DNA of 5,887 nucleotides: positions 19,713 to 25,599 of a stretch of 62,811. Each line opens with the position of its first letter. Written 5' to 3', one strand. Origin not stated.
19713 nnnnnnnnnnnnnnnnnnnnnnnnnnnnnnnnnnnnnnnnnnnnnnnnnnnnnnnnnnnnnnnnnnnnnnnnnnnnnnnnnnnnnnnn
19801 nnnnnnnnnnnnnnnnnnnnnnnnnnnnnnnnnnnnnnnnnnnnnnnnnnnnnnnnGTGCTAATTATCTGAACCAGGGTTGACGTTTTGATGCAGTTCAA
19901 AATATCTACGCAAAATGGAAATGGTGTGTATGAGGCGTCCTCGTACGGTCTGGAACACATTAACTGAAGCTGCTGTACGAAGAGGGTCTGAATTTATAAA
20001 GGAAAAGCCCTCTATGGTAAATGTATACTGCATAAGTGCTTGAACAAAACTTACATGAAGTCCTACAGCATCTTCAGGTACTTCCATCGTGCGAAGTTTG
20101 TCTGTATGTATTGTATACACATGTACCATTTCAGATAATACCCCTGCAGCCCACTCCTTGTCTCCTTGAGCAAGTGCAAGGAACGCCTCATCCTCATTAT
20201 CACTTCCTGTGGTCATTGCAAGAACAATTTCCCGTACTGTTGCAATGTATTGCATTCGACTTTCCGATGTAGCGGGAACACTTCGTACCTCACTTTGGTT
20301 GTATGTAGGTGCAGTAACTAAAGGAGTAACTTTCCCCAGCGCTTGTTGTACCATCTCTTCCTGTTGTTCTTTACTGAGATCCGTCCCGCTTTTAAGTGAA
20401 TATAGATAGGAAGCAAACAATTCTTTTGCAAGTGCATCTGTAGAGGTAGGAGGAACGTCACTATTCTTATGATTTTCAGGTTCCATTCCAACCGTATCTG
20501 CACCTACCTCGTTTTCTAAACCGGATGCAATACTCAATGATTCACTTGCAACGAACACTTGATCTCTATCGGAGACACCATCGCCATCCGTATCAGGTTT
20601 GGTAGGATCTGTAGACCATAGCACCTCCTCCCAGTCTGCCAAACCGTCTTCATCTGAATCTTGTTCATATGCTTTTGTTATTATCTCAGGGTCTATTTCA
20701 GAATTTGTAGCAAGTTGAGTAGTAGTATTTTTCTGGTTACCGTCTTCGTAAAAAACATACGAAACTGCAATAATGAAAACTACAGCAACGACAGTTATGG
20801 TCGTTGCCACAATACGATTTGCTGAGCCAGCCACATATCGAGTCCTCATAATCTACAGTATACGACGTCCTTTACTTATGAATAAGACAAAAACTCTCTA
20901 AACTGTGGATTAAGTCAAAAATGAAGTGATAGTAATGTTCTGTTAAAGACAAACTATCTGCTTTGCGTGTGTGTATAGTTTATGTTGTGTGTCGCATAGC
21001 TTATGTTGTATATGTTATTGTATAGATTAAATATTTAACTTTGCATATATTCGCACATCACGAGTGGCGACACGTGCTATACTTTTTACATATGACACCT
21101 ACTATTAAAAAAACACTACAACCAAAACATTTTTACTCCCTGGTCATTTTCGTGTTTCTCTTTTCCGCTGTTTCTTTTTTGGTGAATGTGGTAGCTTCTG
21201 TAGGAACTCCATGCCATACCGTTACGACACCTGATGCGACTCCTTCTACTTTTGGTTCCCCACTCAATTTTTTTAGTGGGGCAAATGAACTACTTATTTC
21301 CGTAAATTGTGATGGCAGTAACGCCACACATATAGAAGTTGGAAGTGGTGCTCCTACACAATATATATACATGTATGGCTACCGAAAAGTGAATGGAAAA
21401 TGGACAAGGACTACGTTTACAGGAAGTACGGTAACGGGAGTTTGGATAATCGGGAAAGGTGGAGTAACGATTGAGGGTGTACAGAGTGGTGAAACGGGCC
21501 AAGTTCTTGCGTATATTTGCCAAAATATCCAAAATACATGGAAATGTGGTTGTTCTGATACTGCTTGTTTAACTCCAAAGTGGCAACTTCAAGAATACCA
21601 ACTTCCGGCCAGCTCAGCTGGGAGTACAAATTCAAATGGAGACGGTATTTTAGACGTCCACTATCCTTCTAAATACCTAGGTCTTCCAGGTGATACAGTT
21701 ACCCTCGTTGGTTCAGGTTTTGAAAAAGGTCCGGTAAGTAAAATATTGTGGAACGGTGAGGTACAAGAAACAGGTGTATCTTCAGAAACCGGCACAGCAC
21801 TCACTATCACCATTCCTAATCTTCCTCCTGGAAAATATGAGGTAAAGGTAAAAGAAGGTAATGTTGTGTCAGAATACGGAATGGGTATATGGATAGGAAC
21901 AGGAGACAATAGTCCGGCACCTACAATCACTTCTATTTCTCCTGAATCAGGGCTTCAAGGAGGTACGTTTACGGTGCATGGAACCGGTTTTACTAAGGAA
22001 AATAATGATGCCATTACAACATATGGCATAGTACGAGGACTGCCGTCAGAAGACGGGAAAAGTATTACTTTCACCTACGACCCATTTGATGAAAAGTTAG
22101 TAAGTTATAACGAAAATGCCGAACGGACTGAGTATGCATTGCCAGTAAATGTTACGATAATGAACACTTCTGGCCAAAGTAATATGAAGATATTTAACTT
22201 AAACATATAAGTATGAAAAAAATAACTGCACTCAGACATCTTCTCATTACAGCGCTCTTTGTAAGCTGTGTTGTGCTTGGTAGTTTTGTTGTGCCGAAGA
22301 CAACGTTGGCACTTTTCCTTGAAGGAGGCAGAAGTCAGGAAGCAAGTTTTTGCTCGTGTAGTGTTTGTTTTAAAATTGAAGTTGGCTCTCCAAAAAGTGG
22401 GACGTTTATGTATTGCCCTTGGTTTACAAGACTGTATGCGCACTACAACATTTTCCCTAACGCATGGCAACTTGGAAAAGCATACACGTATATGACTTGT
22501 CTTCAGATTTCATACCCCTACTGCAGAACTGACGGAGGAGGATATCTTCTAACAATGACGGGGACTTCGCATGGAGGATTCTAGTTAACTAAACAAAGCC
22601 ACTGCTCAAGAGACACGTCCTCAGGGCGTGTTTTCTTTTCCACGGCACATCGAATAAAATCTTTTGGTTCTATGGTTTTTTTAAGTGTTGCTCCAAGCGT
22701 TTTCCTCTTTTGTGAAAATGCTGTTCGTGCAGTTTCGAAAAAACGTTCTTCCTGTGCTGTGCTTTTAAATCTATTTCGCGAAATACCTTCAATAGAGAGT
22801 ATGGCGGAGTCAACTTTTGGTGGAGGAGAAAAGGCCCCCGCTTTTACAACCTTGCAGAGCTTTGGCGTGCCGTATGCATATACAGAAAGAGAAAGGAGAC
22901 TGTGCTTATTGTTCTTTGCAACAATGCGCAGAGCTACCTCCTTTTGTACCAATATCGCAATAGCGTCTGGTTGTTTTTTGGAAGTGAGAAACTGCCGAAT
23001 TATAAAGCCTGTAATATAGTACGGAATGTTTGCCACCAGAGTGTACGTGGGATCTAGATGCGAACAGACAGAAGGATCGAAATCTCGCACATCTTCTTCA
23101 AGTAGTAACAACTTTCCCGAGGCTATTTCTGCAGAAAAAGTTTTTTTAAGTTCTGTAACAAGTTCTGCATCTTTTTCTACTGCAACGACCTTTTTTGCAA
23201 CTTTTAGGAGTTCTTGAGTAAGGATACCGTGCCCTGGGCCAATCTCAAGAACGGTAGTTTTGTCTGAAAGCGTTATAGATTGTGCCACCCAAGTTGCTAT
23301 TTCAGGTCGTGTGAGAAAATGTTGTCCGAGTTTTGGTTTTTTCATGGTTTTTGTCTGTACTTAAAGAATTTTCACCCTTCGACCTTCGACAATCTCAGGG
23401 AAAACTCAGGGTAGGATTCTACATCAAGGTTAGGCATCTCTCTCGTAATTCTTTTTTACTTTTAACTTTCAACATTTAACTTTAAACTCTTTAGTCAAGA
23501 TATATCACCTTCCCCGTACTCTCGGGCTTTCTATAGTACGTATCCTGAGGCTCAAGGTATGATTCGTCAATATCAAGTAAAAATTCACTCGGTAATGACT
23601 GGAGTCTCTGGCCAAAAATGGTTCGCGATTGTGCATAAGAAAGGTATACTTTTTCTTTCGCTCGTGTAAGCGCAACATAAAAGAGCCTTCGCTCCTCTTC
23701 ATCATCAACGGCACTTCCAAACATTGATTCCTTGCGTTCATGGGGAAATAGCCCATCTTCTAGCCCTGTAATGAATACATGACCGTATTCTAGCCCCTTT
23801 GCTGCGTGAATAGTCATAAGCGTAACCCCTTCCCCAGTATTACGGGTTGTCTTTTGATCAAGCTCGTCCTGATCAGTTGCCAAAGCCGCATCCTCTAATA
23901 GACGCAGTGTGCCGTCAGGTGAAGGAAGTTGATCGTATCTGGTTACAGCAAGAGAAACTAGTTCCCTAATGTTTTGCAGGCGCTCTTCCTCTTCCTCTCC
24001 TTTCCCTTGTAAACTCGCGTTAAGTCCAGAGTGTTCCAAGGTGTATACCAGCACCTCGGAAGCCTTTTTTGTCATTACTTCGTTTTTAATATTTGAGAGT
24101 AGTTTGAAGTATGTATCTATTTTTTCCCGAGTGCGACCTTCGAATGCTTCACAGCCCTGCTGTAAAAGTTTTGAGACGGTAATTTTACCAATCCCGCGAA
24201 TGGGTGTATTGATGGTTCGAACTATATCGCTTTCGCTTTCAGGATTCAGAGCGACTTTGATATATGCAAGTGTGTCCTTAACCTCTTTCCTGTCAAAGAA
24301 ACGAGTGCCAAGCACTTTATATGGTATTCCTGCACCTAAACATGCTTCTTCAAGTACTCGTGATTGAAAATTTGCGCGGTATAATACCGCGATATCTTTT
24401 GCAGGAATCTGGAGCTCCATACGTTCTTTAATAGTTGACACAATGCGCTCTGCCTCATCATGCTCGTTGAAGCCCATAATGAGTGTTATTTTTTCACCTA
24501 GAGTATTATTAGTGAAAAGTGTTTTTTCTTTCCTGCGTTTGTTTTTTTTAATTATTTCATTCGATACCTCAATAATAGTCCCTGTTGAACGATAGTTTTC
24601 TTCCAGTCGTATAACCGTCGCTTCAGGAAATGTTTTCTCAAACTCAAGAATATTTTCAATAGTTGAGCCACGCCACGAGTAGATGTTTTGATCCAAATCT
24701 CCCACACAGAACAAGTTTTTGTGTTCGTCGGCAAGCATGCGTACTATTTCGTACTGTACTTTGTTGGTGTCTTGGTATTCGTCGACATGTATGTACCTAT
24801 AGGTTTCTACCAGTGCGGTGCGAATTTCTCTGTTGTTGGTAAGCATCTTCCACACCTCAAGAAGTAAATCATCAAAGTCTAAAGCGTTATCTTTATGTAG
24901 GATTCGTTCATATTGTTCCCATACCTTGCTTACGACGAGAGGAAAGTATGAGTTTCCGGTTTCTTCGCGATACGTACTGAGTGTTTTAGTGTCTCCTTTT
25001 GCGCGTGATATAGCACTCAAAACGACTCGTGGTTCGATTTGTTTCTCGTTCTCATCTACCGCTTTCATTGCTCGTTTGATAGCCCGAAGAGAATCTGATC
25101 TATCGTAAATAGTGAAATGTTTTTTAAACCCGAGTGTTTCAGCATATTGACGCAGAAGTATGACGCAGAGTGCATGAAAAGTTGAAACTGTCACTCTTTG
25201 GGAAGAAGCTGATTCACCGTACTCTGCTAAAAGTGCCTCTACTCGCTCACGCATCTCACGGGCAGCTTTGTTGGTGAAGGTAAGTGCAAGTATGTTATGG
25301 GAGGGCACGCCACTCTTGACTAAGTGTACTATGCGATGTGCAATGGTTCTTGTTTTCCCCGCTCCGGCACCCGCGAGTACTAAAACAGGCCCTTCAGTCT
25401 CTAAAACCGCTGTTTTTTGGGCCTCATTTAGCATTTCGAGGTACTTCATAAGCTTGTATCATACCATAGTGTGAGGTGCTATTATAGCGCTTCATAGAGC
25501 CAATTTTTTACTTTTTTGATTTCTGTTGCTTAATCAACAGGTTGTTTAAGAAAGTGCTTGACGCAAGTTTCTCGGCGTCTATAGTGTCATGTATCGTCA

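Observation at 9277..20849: Eleven-gene minimal type IV secretion-like operon with unusual partners and no coupling protein or relaxase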

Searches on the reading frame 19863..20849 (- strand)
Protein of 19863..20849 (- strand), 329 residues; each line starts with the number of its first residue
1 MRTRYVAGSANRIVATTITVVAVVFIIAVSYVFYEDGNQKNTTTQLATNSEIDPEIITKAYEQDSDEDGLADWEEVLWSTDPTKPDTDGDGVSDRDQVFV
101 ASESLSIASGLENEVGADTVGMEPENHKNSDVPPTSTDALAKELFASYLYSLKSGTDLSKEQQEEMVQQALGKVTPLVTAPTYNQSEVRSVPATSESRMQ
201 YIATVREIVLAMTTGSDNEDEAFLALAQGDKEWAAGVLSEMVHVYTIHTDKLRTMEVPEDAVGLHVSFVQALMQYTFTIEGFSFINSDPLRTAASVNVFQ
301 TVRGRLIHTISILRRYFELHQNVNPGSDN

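Call 4: search_protein_families(library=pfam, max_evalue=1, proteins=[window:19863-20849:-])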
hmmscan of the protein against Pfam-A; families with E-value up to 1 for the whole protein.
window:19863-20849:- (329 aa): 2 families
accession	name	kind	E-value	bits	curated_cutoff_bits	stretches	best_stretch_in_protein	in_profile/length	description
PF18884.5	TSP3_bac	-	0.0001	22.5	25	1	64-85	1-22/22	Bacterial TSP3 repeat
PF14155.11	DUF4307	-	0.033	14.5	27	1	11-56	2-47/111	Domain of unknown function (DUF4307)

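Call 5: search_protein_families(library=ncbifam, max_evalue=1, proteins=[window:19863-20849:-])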
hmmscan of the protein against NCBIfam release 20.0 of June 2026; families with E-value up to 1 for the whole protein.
window:19863-20849:- (329 aa): 2 families
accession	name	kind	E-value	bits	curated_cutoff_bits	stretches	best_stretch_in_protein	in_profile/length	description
NF033765.2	gliding_CglD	equivalog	0.00013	19.9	400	1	36-94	237-296/1124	adventurous gliding motility lipoprotein CglD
NF047639.1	throspo3_MtsD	equivalog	0.027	12.6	800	1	58-144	454-537/651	cell-cell cohesion protein MtsD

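Call 51: search_solved_structures(query=A6, max_evalue=1)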
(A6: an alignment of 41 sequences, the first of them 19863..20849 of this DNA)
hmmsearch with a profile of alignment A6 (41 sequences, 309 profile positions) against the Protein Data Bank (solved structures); distinct sequences matched with E-value up to 1: 14.
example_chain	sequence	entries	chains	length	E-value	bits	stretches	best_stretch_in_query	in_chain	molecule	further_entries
7c7u_A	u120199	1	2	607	0.0002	24.2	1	56-97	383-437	Biofilm-associated surface protein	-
7c7r_B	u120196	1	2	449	0.00025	23.9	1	56-101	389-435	Biofilm-associated surface protein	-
8aht_A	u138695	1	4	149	0.19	14.4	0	51-88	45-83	Calmodulin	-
6nz3_A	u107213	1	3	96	0.24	14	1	178-253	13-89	Design construct XAA_GGHN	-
6h3x_A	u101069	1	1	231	0.31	13.7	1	169-217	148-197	Polyprotein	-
7pua_F9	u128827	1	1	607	0.31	13.7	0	199-229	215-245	mt-SAF9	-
6sga_F9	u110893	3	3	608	0.31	13.7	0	199-229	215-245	mt-SAF9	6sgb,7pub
9hny_F9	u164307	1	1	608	0.35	13.5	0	199-229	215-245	Trichohyalin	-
1v5p_A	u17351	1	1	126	0.4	13.3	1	20-84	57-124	pleckstrin homology domain-containing, family A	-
9qt9_E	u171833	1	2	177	0.44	13.2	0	51-89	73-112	Calmodulin-1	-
4aqr_A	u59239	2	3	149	0.58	12.8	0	51-90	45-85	CALMODULIN-7 | CALMODULIN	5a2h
6nyi_A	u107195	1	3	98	0.71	12.5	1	178-230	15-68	Design construct XXA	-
9ya0_SA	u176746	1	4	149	0.79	12.4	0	51-88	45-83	Calmodulin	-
2k0j_A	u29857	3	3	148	0.81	12.3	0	51-89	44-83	calmodulin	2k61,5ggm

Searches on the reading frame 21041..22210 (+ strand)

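Call 9: search_protein_families(library=pfam, max_evalue=0.01, proteins=[window:21041-22210:+])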
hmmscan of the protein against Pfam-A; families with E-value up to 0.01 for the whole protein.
window:21041-22210:+ (389 aa): 2 families
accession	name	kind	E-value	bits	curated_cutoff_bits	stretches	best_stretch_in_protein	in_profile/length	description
PF01833.30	TIG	-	5.9e-11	42.6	20.9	2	294-323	1-32/84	IPT/TIG domain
PF07495.19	Y_Y_Y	-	0.00078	19.7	26.6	1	246-271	26-45/65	Y_Y_Y domain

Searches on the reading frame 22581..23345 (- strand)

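Call 10: search_protein_families(library=pfam, max_evalue=0.01, proteins=[window:22581-23345:-])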
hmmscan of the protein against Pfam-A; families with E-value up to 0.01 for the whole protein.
window:22581-23345:- (254 aa): 5 families
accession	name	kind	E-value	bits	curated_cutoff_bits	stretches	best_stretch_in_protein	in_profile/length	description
PF00398.26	RrnaAD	-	8.6e-47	159.9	24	1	2-253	4-258/263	Ribosomal RNA adenine dimethylase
PF01135.25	PCMT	-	0.00076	19.7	20.3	1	12-72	57-120/210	Protein-L-isoaspartate(D-aspartate) O-methyltransferase (PCMT)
PF13649.12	Methyltransf_25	-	0.00081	20.5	27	1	32-90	1-66/97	Methyltransferase domain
PF13489.12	Methyltransf_23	-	0.0027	17.9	27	1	26-68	20-68/164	Methyltransferase domain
PF02636.23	Methyltransf_28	-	0.0059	16.5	23.3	1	16-53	2-43/249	Putative S-adenosyl-L-methionine-dependent methyltransferase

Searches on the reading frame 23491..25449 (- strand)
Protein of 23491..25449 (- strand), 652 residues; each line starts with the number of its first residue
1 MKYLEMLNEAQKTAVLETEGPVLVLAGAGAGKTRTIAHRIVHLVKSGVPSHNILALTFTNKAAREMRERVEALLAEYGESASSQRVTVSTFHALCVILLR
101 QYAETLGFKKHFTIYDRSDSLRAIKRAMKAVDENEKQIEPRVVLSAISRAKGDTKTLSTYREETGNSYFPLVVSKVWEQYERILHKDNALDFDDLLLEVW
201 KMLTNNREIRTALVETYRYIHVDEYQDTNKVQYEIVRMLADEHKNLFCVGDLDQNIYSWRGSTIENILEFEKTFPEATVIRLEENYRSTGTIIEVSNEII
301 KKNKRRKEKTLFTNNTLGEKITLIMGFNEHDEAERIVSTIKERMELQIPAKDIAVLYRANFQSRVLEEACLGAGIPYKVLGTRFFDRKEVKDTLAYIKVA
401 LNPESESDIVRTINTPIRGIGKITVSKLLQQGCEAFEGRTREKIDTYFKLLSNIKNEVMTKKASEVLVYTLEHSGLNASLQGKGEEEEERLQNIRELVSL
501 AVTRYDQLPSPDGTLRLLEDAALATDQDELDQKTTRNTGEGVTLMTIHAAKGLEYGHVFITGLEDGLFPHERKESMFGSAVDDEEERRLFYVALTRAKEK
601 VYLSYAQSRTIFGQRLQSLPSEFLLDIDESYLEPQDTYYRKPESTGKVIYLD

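Call 10: search_protein_families(library=pfam, max_evalue=0.01, proteins=[window:23491-25449:-])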
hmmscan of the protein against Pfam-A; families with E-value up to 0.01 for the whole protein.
window:23491-25449:- (652 aa): 8 families
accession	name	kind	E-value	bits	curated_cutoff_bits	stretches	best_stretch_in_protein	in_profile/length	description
PF00580.27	UvrD-helicase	-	1.8e-84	284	23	1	7-275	1-271/271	UvrD/REP helicase N-terminal domain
PF13361.12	UvrD_C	-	2.6e-68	231.5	25.6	1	280-607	1-349/350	UvrD-like helicase C-terminal domain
PF13245.12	AAA_19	-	2.2e-24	86.6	25.1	1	11-258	1-132/134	AAA domain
PF13538.12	UvrD_C_2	-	6.4e-12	45.6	27.4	2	583-603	31-51/52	UvrD-like helicase C-terminal domain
PF01443.25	Viral_helicase1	-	2.5e-07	31.2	21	0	541-602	176-225/228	Viral superfamily 1 RNA helicase core domain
PF13604.12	AAA_30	-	1.4e-06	28.6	27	1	7-71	2-67/191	AAA domain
PF13087.12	AAA_12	-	0.0024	17.9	27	0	542-602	139-189/195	AAA domain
PF13086.12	AAA_11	-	0.0031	17.7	27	1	8-82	3-85/257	AAA domain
